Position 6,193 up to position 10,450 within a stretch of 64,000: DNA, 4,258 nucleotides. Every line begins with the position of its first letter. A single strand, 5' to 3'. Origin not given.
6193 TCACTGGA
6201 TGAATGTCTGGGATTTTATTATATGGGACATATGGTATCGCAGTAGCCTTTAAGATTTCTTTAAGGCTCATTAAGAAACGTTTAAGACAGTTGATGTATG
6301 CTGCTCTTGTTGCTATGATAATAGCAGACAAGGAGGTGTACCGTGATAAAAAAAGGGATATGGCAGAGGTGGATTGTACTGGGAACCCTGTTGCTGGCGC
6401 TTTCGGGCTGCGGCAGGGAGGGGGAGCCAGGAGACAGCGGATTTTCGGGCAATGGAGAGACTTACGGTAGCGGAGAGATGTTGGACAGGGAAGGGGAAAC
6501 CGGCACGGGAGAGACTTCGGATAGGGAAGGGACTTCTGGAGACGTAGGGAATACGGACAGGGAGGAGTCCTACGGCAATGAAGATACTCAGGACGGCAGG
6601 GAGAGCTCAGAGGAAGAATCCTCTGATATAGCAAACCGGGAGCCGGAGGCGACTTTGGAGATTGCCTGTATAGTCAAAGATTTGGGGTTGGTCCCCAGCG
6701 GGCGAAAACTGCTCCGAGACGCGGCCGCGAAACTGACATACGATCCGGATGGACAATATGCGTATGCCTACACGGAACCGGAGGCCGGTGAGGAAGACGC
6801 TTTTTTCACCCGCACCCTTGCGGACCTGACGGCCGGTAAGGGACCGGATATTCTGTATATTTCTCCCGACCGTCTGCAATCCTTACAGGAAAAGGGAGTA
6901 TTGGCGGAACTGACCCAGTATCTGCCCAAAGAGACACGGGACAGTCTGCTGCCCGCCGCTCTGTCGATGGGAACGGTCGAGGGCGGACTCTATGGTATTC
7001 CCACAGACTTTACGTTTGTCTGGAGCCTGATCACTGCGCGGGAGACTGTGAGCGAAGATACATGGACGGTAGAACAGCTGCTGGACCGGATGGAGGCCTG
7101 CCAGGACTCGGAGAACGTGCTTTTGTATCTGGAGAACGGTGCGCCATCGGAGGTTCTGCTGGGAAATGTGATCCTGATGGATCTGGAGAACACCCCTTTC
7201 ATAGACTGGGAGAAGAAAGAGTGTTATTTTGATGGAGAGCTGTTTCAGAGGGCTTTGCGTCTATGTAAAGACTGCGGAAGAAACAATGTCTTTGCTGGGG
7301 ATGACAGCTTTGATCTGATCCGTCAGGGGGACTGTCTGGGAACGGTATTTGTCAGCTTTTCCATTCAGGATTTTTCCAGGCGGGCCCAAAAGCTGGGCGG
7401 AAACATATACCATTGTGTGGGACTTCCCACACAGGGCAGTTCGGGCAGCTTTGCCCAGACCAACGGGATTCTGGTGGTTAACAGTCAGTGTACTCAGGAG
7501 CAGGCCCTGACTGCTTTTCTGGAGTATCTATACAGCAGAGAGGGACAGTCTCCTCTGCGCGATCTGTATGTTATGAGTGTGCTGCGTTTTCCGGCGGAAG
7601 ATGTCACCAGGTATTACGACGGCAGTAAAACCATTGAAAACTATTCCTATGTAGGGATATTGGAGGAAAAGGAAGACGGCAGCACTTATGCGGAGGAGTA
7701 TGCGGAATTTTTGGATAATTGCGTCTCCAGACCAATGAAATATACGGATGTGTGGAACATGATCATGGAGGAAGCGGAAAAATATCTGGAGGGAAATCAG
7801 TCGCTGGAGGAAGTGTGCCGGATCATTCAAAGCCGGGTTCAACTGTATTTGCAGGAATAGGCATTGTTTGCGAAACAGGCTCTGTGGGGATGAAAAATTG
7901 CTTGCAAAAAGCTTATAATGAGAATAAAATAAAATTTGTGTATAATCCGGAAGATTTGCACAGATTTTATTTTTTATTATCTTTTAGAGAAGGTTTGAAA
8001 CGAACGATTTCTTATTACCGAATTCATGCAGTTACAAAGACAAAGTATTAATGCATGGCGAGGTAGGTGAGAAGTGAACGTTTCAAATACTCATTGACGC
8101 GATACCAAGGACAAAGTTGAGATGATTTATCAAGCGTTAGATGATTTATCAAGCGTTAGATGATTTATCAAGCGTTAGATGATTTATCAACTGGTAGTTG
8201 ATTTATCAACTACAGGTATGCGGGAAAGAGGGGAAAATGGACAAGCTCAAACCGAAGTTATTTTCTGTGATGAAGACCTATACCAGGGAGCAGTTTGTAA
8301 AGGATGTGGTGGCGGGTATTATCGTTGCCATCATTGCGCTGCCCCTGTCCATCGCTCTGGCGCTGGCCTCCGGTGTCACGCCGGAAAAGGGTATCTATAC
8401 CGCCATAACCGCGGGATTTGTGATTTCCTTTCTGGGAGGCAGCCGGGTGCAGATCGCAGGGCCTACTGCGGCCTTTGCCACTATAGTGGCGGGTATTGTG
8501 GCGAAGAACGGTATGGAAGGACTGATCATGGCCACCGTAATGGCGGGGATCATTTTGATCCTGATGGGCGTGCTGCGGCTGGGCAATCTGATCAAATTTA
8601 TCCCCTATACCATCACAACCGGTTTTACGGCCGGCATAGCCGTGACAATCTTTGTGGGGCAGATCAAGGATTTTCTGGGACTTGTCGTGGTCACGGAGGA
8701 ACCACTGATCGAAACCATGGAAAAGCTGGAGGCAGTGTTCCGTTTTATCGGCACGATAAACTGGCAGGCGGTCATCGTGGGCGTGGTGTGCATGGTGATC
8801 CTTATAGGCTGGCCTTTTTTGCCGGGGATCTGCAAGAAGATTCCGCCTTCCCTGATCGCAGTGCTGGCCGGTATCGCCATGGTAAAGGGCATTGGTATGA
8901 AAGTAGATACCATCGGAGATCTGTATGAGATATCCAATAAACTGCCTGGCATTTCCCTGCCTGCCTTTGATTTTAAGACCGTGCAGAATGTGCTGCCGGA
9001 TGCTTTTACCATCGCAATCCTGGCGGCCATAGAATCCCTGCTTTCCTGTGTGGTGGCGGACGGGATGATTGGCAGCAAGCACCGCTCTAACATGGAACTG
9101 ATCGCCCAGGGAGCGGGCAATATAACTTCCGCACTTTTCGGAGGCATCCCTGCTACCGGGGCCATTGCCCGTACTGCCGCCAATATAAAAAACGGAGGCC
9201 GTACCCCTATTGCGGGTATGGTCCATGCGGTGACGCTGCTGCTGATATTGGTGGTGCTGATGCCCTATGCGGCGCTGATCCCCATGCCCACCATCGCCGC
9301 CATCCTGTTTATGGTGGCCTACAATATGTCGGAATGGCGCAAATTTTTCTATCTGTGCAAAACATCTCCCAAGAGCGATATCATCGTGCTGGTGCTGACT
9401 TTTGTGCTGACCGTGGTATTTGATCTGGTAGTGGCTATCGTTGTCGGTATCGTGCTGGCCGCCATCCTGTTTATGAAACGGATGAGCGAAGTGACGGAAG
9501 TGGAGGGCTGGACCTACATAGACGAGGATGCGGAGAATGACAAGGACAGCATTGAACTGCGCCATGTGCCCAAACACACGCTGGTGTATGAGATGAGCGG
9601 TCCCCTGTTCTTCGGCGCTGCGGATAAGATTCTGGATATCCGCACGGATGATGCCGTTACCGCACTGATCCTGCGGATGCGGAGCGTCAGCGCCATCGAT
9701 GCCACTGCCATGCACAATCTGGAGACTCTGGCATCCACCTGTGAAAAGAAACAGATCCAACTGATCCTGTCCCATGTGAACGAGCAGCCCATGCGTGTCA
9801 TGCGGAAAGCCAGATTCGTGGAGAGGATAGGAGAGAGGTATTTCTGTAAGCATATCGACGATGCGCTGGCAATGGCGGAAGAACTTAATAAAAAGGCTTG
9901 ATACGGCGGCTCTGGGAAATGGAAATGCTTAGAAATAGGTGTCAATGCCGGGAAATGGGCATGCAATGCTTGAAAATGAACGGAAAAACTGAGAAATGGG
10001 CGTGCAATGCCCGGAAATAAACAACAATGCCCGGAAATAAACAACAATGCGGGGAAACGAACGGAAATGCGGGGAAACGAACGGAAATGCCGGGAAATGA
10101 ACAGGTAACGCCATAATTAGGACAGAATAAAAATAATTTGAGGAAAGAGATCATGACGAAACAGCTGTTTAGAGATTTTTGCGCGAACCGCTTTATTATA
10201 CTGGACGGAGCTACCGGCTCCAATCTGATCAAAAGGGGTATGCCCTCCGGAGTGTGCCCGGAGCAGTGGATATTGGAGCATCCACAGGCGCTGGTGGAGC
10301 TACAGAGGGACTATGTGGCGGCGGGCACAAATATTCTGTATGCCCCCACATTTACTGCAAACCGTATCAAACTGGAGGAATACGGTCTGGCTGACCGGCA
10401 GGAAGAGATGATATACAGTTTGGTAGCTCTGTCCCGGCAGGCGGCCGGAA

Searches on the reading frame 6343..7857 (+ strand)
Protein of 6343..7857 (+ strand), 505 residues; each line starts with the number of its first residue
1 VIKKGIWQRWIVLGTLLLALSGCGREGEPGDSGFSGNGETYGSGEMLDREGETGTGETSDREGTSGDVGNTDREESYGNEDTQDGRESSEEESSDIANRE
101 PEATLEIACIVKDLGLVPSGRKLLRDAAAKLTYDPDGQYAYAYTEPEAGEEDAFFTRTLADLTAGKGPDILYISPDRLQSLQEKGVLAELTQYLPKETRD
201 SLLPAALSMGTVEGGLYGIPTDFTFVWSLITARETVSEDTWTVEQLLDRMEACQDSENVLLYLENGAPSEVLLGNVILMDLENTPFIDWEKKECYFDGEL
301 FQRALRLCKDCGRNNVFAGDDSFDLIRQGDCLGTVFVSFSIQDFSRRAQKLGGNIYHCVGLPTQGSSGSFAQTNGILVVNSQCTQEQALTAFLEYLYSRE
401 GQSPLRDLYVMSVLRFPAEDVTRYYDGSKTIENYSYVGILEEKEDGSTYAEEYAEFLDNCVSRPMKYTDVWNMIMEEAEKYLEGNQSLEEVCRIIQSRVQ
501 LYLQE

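Call 15: search_protein_families(library=pfam, proteins=[window:6343-7857:+])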
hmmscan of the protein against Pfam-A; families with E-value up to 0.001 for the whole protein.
window:6343-7857:+ (505 aa): 2 families
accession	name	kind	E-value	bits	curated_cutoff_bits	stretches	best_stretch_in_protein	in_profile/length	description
PF13416.11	SBP_bac_8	-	6.1e-09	36.5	27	1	155-403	25-250/279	Bacterial extracellular solute-binding protein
PF01547.30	SBP_bac_1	-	1.8e-08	35.2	26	1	148-237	30-122/307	Bacterial extracellular solute-binding protein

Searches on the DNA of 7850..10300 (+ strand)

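Call 5: search_rna_families(source=window, start=7850, end=10300, threshold=evalue, max_evalue=10)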
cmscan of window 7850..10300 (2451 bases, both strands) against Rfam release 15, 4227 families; matches with E-value up to 10: 3.
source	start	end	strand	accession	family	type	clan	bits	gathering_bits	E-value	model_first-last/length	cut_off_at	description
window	8109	8213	+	RF01742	lactis-plasmid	Gene; sRNA;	-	19.2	70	9.1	1-106/106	no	lactis-plasmid RNA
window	8180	8208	+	RF03936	mir-4079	Gene; miRNA;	-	18.4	62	1.8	1-51/51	no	mir-4079 microRNA precursor family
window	9250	9292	+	RF01156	SNORD123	Gene; snRNA; snoRNA; CD-box;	-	18.4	45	3.8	1-70/70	no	Small nucleolar RNA SNORD123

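Call 51: search_dna_similar(query=window:9890-10160:+, collection=plasmids, mode=distant, max_evalue=0.01, max_rows=10)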
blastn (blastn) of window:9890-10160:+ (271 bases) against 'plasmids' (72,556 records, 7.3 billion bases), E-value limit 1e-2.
No match.

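Call 52: search_dna_similar(query=window:9890-10160:+, collection=phages, mode=distant, max_evalue=0.01, max_rows=10)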
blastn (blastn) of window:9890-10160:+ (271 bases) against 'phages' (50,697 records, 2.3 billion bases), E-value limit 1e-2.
No match.
